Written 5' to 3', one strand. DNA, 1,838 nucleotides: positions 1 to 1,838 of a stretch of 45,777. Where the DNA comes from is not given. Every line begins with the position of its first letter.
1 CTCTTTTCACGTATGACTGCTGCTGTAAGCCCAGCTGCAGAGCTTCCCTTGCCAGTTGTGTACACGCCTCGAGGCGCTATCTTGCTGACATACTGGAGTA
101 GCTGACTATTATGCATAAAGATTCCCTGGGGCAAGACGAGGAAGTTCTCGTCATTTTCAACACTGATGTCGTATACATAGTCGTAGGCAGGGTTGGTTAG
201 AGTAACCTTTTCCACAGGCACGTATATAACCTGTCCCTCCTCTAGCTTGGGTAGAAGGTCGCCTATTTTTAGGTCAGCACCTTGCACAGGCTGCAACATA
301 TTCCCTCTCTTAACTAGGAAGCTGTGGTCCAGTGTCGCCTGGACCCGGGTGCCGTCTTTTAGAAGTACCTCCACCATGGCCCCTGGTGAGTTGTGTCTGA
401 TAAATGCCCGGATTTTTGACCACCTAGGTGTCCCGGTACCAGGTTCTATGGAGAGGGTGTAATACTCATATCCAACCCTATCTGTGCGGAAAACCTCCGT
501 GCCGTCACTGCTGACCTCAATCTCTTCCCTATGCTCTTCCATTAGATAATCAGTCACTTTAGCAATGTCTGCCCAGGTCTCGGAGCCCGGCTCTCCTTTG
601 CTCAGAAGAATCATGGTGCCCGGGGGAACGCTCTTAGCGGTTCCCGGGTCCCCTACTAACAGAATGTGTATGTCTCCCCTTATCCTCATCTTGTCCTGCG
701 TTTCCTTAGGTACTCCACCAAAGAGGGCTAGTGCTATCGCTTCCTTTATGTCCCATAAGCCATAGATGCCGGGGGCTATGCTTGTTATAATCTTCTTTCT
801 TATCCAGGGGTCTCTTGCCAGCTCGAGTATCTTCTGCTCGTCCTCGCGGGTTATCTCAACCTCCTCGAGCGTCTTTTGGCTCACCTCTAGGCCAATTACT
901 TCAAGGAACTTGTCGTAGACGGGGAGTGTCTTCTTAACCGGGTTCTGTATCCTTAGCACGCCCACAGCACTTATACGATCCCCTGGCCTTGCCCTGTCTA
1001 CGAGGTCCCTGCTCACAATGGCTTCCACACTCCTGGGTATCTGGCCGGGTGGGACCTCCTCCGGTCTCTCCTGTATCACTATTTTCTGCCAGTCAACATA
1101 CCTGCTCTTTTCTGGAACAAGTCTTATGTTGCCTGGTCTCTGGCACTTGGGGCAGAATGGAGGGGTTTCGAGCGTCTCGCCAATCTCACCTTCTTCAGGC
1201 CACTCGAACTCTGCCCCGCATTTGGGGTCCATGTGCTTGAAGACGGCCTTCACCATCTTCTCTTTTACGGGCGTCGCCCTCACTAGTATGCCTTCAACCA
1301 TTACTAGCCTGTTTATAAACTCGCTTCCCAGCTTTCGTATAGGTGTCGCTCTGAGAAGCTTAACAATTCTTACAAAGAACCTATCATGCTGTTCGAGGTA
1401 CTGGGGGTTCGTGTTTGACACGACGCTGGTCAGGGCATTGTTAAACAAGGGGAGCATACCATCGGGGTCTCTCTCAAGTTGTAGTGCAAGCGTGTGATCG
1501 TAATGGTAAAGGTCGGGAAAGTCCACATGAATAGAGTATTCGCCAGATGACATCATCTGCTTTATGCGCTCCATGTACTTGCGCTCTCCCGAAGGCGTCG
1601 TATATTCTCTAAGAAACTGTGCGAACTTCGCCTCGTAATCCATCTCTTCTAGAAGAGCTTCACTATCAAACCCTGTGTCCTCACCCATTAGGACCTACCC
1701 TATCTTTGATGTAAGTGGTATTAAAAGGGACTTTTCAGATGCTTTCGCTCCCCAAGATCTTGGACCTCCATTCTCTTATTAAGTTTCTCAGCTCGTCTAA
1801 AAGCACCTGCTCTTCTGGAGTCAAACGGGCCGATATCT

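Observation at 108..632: In-frame 175-aa mini-intein splits the MCM Walker-A P-loop, in a gene the ORF track does not show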

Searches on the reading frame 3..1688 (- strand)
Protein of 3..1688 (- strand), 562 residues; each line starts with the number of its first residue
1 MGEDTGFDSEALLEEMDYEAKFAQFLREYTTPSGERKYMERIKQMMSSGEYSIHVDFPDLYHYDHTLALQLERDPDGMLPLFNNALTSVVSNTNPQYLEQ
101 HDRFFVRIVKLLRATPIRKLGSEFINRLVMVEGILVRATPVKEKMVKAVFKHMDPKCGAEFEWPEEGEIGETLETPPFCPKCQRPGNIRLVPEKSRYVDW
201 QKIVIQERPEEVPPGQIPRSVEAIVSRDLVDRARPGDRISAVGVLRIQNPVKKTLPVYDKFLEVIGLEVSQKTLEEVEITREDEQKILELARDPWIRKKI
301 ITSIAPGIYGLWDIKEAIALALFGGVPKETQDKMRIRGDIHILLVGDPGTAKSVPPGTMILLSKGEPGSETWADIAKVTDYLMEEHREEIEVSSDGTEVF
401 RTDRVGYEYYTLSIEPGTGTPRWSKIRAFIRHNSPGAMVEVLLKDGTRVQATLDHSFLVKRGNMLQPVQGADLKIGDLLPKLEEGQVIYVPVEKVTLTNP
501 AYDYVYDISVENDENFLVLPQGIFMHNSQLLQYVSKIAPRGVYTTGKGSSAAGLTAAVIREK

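Call 5: search_protein_families(library=pfam, proteins=[window:3-1688:-], max_evalue=0.1)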
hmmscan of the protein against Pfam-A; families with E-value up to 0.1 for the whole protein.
window:3-1688:- (562 aa): 4 families
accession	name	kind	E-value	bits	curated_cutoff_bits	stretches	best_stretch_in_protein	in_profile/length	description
PF17207.9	MCM_OB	-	6.9e-35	120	24.8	1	117-247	2-124/126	MCM OB domain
PF00493.29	MCM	-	3.3e-34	118.4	23.3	2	283-353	1-71/224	MCM P-loop domain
PF14551.11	MCM_N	-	1.1e-21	77.5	24.9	1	20-108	2-93/95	MCM N-terminal domain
PF14890.11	Intein_splicing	-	1.1e-12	48.5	35.8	2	485-527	116-155/155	Intein splicing domain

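Call 8: find_homologous_proteins(query=window:3-1688:-, max_evalue=1e-10)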
Query window:3-1688:- (562 aa): 2025 proteins with E <= 1e-10 among 8000 candidates; the best 120 are listed.
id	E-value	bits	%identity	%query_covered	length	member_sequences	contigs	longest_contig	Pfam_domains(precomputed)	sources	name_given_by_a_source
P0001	9.4e-167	574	69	60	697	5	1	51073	PF14551.12,PF07726.18,PF17855.8,PF00493.30,PF21100.5,PF07728.21,PF01078.28,PF17207.10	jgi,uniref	uniref:DNA helicase n=1 Tax=Fervidicoccus fontis TaxID=683846 RepID=A0A7J3ZLT2_9CREN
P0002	5.4e-161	555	62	65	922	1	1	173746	PF14551.12,PF17855.8,PF00493.30,PF21100.5,PF07728.21,PF14890.12,PF17207.10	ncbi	-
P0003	8.2e-160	551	65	60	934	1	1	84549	PF14551.12,PF17855.8,PF00493.30,PF21100.5,PF07728.21,PF14890.12,PF17207.10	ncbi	-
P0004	2.6e-155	536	65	60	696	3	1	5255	PF14551.12,PF07726.18,PF17855.8,PF00493.30,PF21100.5,PF07728.21,PF01078.28,PF17207.10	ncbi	ncbi:MAG: minichromosome maintenance protein MCM [Fervidicoccaceae archaeon]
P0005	4.4e-133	463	57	60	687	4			PF14551.12,PF07726.18,PF17855.8,PF00493.30,PF21100.5,PF07728.21,PF01078.28,PF17207.10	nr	nr:minichromosome maintenance protein MCM [Fervidicoccus fontis]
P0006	3.8e-132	460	58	60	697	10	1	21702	PF14551.12,PF21120.4,PF17855.8,PF00493.30,PF21100.5,PF07728.21,PF01078.28,PF17207.10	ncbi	-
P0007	2.8e-131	457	57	60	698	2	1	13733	PF14551.12,PF07726.18,PF17855.8,PF00493.30,PF21100.5,PF07728.21,PF01078.28,PF17207.10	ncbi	-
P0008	4.2e-131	456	56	60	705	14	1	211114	PF14551.12,PF17855.8,PF00493.30,PF07728.21,PF01078.28,PF17207.10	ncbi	-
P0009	2.7e-130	453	55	62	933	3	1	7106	PF14551.12,PF17855.8,PF00493.30,PF21100.5,PF07728.21,PF14890.12,PF17207.10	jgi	-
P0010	6.9e-130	452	56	61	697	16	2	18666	PF14551.12,PF07726.18,PF17855.8,PF00493.30,PF21100.5,PF07728.21,PF01078.28,PF17207.10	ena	-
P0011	7.2e-130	452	57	60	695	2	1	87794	PF14551.12,PF07726.18,PF17855.8,PF00493.30,PF21100.5,PF07728.21,PF01078.28,PF17207.10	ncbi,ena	-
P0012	8.5e-130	452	54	61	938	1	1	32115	PF14551.12,PF17855.8,PF00493.30,PF21100.5,PF07728.21,PF14890.12,PF17207.10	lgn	-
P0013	1.1e-129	451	54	63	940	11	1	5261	PF14551.12,PF17855.8,PF00493.30,PF21100.5,PF07728.21,PF14890.12,PF17207.10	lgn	-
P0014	2.7e-129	450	55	61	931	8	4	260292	PF14551.12,PF17855.8,PF00493.30,PF21100.5,PF07728.21,PF14890.12,PF17207.10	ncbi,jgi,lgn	ncbi:MAG: AAA family ATPase [Fervidicoccaceae archaeon]|jgi:DNA replicative helicase MCM subunit Mcm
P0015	1.2e-128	448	54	61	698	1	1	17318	PF14551.12,PF07726.18,PF17855.8,PF00493.30,PF21100.5,PF07728.21,PF01078.28,PF17207.10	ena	-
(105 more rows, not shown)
